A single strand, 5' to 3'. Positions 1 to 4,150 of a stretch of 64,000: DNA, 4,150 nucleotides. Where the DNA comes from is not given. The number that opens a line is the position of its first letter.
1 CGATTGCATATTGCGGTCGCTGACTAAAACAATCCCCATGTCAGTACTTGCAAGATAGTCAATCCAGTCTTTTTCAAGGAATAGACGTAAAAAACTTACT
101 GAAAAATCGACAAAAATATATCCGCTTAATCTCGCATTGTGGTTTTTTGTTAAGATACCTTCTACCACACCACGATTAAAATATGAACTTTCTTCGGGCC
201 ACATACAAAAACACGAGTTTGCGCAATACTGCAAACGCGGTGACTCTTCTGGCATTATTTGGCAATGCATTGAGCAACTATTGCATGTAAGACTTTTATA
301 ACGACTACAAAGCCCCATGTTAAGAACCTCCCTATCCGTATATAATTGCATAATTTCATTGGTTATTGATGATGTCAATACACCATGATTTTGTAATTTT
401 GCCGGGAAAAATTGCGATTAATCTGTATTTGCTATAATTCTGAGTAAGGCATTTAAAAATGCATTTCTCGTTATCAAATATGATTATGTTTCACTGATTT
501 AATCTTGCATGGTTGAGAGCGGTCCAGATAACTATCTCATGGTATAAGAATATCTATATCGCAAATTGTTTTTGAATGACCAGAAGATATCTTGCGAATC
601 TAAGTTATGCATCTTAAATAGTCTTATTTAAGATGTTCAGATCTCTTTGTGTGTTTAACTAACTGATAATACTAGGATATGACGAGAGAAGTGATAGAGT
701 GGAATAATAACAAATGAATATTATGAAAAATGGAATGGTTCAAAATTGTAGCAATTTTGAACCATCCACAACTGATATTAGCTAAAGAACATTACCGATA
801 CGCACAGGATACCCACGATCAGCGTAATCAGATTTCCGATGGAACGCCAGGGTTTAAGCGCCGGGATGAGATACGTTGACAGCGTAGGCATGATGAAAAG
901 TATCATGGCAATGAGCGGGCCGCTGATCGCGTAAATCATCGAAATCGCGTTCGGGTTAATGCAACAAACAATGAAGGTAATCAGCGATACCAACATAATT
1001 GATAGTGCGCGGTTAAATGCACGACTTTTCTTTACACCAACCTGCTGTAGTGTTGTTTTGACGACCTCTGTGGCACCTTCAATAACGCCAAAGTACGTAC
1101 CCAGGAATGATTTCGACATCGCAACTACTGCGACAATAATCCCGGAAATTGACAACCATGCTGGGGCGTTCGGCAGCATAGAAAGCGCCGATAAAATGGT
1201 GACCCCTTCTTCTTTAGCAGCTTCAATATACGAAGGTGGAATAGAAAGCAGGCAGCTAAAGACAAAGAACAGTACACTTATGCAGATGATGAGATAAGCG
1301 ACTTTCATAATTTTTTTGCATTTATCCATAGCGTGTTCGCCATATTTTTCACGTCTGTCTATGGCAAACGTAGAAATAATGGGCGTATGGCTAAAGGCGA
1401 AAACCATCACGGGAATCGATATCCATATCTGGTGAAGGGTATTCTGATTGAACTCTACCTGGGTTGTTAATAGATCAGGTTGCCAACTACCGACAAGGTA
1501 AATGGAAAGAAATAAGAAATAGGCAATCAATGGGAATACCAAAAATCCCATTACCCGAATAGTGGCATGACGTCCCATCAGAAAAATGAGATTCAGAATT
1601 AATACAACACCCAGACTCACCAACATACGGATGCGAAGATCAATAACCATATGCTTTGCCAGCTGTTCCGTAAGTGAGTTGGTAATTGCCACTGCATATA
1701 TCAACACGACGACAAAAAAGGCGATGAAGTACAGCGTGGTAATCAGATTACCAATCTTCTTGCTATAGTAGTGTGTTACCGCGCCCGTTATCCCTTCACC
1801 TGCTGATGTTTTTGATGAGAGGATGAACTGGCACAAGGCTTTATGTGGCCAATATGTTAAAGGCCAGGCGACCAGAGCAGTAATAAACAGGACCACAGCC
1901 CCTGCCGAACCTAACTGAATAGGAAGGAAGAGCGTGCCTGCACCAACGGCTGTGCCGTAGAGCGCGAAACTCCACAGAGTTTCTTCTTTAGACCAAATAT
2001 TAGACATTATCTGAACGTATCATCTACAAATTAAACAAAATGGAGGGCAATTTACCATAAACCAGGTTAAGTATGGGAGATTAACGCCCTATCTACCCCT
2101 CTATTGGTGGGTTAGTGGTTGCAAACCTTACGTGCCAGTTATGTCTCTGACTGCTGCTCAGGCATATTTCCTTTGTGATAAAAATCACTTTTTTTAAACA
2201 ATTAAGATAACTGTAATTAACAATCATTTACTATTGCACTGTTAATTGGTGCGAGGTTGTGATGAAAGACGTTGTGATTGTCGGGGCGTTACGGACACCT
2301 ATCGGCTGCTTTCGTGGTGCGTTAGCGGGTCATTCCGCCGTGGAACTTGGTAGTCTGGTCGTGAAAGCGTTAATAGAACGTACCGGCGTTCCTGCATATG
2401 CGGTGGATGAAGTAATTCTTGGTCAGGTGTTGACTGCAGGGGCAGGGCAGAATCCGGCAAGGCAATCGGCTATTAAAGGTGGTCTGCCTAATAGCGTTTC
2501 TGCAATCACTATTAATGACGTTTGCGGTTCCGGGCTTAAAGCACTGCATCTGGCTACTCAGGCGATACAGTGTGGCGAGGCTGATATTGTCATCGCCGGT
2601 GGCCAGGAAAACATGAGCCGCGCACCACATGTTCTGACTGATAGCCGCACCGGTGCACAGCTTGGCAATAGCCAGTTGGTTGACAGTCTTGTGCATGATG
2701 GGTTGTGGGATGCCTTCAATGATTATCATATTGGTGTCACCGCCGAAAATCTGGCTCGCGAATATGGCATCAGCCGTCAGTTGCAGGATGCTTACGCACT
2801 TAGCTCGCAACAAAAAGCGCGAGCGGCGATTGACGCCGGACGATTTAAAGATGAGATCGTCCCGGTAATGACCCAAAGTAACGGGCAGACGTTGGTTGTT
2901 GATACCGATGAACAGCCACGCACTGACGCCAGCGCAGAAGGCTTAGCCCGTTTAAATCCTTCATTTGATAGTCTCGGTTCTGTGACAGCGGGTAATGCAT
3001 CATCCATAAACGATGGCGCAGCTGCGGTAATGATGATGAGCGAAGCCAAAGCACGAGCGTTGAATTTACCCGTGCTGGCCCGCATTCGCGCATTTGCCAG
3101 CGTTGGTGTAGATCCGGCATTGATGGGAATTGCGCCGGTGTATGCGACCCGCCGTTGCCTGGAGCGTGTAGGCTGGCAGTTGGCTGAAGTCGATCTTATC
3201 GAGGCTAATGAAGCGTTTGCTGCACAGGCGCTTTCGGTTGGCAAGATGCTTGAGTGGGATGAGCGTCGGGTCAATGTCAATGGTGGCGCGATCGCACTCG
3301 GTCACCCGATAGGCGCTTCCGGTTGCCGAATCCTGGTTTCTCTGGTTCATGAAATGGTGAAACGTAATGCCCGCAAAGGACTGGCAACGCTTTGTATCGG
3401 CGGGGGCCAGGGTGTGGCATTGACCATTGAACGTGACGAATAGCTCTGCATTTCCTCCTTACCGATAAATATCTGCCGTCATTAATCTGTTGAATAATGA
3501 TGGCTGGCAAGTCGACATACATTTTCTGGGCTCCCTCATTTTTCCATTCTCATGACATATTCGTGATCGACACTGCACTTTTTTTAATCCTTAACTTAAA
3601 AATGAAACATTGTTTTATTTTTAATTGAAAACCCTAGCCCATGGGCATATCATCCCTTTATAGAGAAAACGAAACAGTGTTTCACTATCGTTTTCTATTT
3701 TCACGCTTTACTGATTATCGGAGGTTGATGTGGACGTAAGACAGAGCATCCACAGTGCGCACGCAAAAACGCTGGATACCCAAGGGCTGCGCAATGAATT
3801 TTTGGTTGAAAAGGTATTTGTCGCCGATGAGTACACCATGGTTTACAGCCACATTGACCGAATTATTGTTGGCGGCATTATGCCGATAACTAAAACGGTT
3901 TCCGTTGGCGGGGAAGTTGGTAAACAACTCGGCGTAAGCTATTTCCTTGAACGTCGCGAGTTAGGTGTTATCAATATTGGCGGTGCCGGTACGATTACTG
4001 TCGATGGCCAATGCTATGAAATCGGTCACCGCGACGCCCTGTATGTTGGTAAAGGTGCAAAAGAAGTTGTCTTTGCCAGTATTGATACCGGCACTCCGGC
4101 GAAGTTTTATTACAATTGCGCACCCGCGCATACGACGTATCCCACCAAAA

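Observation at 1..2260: AT-rich segment at the window edge (yqeH/yqeG and their spacers) contrasts with the GC-normal core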

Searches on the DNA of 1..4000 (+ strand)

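Call 4: search_dna_similar(query=window:1-4000:+, collection=ecoli_genomes, mode=near, max_rows=30, rows=spread)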
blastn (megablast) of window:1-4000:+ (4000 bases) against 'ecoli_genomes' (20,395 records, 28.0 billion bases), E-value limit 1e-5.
Records with a match: 5420; places in all: 5426; records where one place covers at least 80% of the query: 5386.
Genomes with a match: 5420 of 5426; with a place that covers at least 80% of the query: 5386. Places per genome that has any: lowest 1, median 1, highest 2. On chromosomes: 5425 places; on plasmids: 1.
Best place of each record, by identity: >=99% 1000; 95-99% 4420.
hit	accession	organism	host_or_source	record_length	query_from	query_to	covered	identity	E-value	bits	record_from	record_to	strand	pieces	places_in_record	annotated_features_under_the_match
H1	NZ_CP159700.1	Escherichia coli strain Z142-1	hospital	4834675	1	4000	100%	100.0%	0e+0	7390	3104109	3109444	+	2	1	yqeG: amino acid permease | IS3 family transposase | yqeF: acetyl-CoA C-acetyltransferase | kduI: 5-dehydro-4-deoxy-D-glucuronate isomerase | helix-turn-helix transcriptional regulator (x2)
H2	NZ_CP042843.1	Escherichia coli strain JME67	not applicable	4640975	1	4000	100%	99.9%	0e+0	7371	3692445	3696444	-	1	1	yqeG: amino acid permease | yqeF: acetyl-CoA C-acetyltransferase | yqeH: helix-turn-helix transcriptional regulator | kduI: 5-dehydro-4-deoxy-D-glucuronate isomerase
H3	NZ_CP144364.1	Escherichia coli strain H106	Homo sapiens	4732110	1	4000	100%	99.9%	0e+0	7371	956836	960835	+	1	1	yqeG: amino acid permease | yqeF: acetyl-CoA C-acetyltransferase | yqeH: helix-turn-helix transcriptional regulator | kduI: 5-dehydro-4-deoxy-D-glucuronate isomerase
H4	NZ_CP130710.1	Escherichia coli strain DDG206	dried distillers grain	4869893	1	4000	100%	99.9%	0e+0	7382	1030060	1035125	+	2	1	yqeF: acetyl-CoA C-acetyltransferase | IS5-like element IS903B family transposase | amino acid permease | aromatic amino acid transport family protein | yqeH: helix-turn-helix transcriptional regulator | and 1 other names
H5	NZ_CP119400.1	Escherichia coli strain MRE162 substr. NOR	not provided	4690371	1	4000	100%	99.9%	0e+0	7363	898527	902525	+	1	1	yqeG: amino acid permease | yqeF: acetyl-CoA C-acetyltransferase | yqeH: helix-turn-helix transcriptional regulator | kduI: 5-dehydro-4-deoxy-D-glucuronate isomerase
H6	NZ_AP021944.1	Escherichia coli strain WP2-S18-ESBL-07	-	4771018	1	4000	100%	98.6%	0e+0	7077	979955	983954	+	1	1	yqeG: amino acid permease | yqeF: acetyl-CoA C-acetyltransferase | yqeH: helix-turn-helix transcriptional regulator | kduI: 5-dehydro-4-deoxy-D-glucuronate isomerase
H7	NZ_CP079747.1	Escherichia coli strain DL21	LAB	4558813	1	4000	100%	98.5%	0e+0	7066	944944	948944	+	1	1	yqeG: amino acid permease | yqeF: acetyl-CoA C-acetyltransferase | hypothetical protein | kduI: 5-dehydro-4-deoxy-D-glucuronate isomerase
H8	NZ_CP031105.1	Escherichia coli strain AMSCJX02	Giant panda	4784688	1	4000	100%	98.5%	0e+0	7060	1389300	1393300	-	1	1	yqeG: amino acid permease | yqeF: acetyl-CoA C-acetyltransferase | hypothetical protein | kduI: 5-dehydro-4-deoxy-D-glucuronate isomerase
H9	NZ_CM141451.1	Escherichia coli strain BDSF8-3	White kangaroo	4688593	1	4000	100%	98.5%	0e+0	7060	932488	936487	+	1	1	yqeG: amino acid permease | yqeF: acetyl-CoA C-acetyltransferase | yqeH: helix-turn-helix transcriptional regulator | kduI: 5-dehydro-4-deoxy-D-glucuronate isomerase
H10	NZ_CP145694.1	Escherichia coli strain S1-KEN-04-A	Homo sapiens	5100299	1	4000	100%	98.5%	0e+0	7055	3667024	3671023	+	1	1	yqeG: amino acid permease | yqeF: acetyl-CoA C-acetyltransferase | yqeH: helix-turn-helix transcriptional regulator | kduI: 5-dehydro-4-deoxy-D-glucuronate isomerase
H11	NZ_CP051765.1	Escherichia coli strain SCU-113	Homo sapiens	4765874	1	4000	100%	98.5%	0e+0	7049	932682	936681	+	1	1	yqeG: amino acid permease | yqeF: acetyl-CoA C-acetyltransferase | yqeH: helix-turn-helix transcriptional regulator | kduI: 5-dehydro-4-deoxy-D-glucuronate isomerase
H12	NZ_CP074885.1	Escherichia coli strain 2010C_3902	Homo sapiens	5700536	1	4000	100%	98.5%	0e+0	7049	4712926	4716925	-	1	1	yqeG: amino acid permease | yqeF: acetyl-CoA C-acetyltransferase | yqeH: helix-turn-helix transcriptional regulator | kduI: 5-dehydro-4-deoxy-D-glucuronate isomerase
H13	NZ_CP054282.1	Escherichia coli strain IDR1900005638-01-02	Homo sapiens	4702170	1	4000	100%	98.5%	0e+0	7044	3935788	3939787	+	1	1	yqeG: amino acid permease | yqeF: acetyl-CoA C-acetyltransferase | yqeH: helix-turn-helix transcriptional regulator | kduI: 5-dehydro-4-deoxy-D-glucuronate isomerase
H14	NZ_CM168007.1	Escherichia coli strain PEC411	Sus scrofa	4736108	1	4000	100%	98.5%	0e+0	7044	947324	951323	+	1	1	yqeG: amino acid permease | yqeF: acetyl-CoA C-acetyltransferase | yqeH: helix-turn-helix transcriptional regulator | kduI: 5-dehydro-4-deoxy-D-glucuronate isomerase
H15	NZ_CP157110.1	Escherichia coli strain UTME-9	Sus scrofa domesticus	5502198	1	4000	100%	98.4%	0e+0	7038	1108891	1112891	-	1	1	yqeG: amino acid permease | yqeF: acetyl-CoA C-acetyltransferase | yqeH: helix-turn-helix transcriptional regulator | kduI: 5-dehydro-4-deoxy-D-glucuronate isomerase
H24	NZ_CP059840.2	Escherichia coli strain E2348/69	Homo sapiens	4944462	604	4000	85%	97.6%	0e+0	5825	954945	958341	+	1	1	yqeG: amino acid permease | yqeF: acetyl-CoA C-acetyltransferase | kduI: 5-dehydro-4-deoxy-D-glucuronate isomerase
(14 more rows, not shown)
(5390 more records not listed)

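Call 7: get_annotated_region(hit=H2, flank=20000)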
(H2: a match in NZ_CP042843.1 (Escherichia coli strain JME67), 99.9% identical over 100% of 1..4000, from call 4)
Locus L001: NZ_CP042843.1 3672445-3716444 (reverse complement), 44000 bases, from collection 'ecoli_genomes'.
description: Escherichia coli strain JME67 chromosome, complete genome
organism: Escherichia coli strain JME67 (NCBI taxid 562)
replicon: chromosome; assembly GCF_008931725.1
host: not applicable; source: not applicable; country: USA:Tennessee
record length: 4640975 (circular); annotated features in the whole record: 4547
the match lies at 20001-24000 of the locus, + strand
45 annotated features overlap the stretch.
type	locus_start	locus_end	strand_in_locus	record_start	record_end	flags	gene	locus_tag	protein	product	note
CDS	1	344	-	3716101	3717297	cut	dpaL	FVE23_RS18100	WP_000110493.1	diaminopropionate ammonia-lyase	-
CDS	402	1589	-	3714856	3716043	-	ygeW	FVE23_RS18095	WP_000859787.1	knotted carbamoyltransferase YgeW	-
CDS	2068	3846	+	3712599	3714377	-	ygeV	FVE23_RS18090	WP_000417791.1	sigma-54 interaction domain-containing protein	-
CDS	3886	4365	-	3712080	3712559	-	xdhC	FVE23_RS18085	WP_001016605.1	xanthine dehydrogenase iron sulfur-binding subunit XdhC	-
CDS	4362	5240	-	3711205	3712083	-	xdhB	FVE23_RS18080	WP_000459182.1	xanthine dehydrogenase FAD-binding subunit XdhB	-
CDS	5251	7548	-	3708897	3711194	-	xdhA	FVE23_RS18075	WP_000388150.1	xanthine dehydrogenase molybdenum-binding subunit XdhA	-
CDS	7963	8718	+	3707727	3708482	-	actS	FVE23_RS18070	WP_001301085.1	amidase activator ActS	-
tRNA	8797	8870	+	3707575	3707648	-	-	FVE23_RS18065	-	tRNA-Gly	-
CDS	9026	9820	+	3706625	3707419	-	ygeQ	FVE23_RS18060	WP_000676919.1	protein YgeQ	-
CDS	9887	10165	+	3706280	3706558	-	-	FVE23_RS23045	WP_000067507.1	hypothetical protein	-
CDS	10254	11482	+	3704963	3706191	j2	-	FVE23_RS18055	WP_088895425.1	IS3-like element IS2 family transposase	programmed frameshift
CDS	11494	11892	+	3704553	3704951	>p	-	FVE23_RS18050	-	type III secretion apparatus protein OrgA/MxiK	incomplete; partial in the middle of a contig; missing N-terminus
CDS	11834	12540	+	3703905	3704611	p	-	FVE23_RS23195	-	hypothetical protein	frameshifted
CDS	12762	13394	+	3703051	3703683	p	-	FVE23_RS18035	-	LuxR C-terminal-related transcriptional regulator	internal stop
CDS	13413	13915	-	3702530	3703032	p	-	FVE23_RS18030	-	lytic transglycosylase domain-containing protein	frameshifted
CDS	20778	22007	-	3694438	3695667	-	yqeG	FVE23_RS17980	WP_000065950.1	amino acid permease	-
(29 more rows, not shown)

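Call 8: get_annotated_region(hit=H24, flank=12000)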
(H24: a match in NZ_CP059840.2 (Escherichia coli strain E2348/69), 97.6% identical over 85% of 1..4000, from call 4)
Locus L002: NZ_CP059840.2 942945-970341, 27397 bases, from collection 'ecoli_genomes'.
description: Escherichia coli strain E2348/69 chromosome, complete genome
organism: Escherichia coli strain E2348/69 (NCBI taxid 562)
replicon: chromosome; assembly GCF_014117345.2
host: Homo sapiens; source: stool; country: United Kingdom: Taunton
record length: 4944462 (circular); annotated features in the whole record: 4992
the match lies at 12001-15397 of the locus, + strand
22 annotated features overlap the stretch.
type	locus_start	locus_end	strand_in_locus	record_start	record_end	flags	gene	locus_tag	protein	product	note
CDS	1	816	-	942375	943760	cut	hyuA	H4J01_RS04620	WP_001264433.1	D-phenylhydantoinase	-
CDS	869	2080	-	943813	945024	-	ygeY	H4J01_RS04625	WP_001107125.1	YgeY family selenium metabolism-linked hydrolase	-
CDS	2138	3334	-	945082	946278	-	dpaL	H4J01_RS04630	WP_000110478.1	diaminopropionate ammonia-lyase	-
CDS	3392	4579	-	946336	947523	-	ygeW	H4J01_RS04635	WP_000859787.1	knotted carbamoyltransferase YgeW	-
CDS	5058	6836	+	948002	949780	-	ygeV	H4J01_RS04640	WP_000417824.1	sigma-54 interaction domain-containing protein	-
CDS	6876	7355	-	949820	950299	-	xdhC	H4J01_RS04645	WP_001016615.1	xanthine dehydrogenase iron sulfur-binding subunit XdhC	-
CDS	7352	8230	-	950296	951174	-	xdhB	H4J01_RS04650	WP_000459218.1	xanthine dehydrogenase FAD-binding subunit XdhB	-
CDS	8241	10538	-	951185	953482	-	xdhA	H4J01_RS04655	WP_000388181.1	xanthine dehydrogenase molybdenum-binding subunit XdhA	-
CDS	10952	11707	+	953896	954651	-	actS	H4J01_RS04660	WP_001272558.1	amidase activator ActS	-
tRNA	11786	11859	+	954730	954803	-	-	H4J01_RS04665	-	tRNA-Gly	-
CDS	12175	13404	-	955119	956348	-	yqeG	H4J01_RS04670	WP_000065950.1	amino acid permease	-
CDS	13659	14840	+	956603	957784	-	yqeF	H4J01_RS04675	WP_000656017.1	acetyl-CoA C-acetyltransferase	-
CDS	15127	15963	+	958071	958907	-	kduI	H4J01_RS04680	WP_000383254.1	5-dehydro-4-deoxy-D-glucuronate isomerase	-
CDS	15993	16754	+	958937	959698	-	kduD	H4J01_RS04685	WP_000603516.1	2-dehydro-3-deoxy-D-gluconate 5-dehydrogenase KduD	-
CDS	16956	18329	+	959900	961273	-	-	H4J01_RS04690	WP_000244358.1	IS4-like element ISEc13 family transposase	-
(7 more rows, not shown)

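Call 17: search_dna_similar(query=window:1-600:+, collection=ecoli_genomes, mode=near, max_rows=12, rows=spread)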
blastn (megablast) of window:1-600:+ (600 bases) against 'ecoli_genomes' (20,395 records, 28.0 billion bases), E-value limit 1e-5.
Records with a match: 4116; places in all: 4147; records where one place covers at least 80% of the query: 4010.
Genomes with a match: 4116 of 5426; with a place that covers at least 80% of the query: 4010. Places per genome that has any: lowest 1, median 1, highest 2. On chromosomes: 4147 places; on plasmids: 0.
Best place of each record, by identity: >=99% 1046; 95-99% 3056; 90-95% 14.
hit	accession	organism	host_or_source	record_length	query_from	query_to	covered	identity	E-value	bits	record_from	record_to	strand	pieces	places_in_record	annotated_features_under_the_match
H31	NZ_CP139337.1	Escherichia coli strain YZ22MPE54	pork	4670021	1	600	100%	100.0%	4e-174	1126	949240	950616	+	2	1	IS1-like element IS1A family transposase | yqeH: helix-turn-helix transcriptional regulator | helix-turn-helix transcriptional regulator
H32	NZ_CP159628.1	Escherichia coli strain Z217-4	hospital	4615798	1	600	100%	100.0%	0e+0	1109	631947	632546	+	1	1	yqeH: helix-turn-helix transcriptional regulator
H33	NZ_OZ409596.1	Escherichia coli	Canis lupus familiaris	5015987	1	600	100%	99.8%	0e+0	1103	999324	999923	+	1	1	yqeH: helix-turn-helix transcriptional regulator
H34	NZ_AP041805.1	Escherichia coli O166:H15 strain JNE070796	Homo sapiens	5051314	1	600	100%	98.0%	0e+0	1042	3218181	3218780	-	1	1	yqeH: helix-turn-helix transcriptional regulator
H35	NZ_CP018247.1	Escherichia coli strain 7784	Cattle faeces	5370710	1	600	100%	97.7%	0e+0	1031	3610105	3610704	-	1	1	yqeH: helix-turn-helix transcriptional regulator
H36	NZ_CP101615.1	Escherichia coli strain DC71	giant panda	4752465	1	600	100%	97.7%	0e+0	1031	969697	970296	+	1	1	yqeH: helix-turn-helix transcriptional regulator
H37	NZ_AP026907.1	Escherichia coli strain MY732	Canis lupus familiaris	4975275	1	600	100%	97.7%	0e+0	1031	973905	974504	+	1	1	yqeH: helix-turn-helix transcriptional regulator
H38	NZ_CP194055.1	Escherichia coli strain ATCC 43894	laboratory stock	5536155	1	600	100%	97.7%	0e+0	1031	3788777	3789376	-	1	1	yqeH: helix-turn-helix transcriptional regulator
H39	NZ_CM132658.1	Escherichia coli strain mip270_05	manure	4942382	1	600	100%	97.7%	0e+0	1031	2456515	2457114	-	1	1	yqeH: helix-turn-helix transcriptional regulator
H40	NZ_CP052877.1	Escherichia coli strain C21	chicken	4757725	1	600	100%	97.5%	0e+0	1026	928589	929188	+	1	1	yqeH: helix-turn-helix transcriptional regulator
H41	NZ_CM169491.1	Escherichia coli strain EC10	Homo sapiens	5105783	1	600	100%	97.5%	0e+0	1026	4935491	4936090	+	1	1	yqeH: helix-turn-helix transcriptional regulator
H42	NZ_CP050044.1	Escherichia coli strain 74-2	broiler chicken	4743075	536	600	11%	100.0%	5e-24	121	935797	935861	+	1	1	none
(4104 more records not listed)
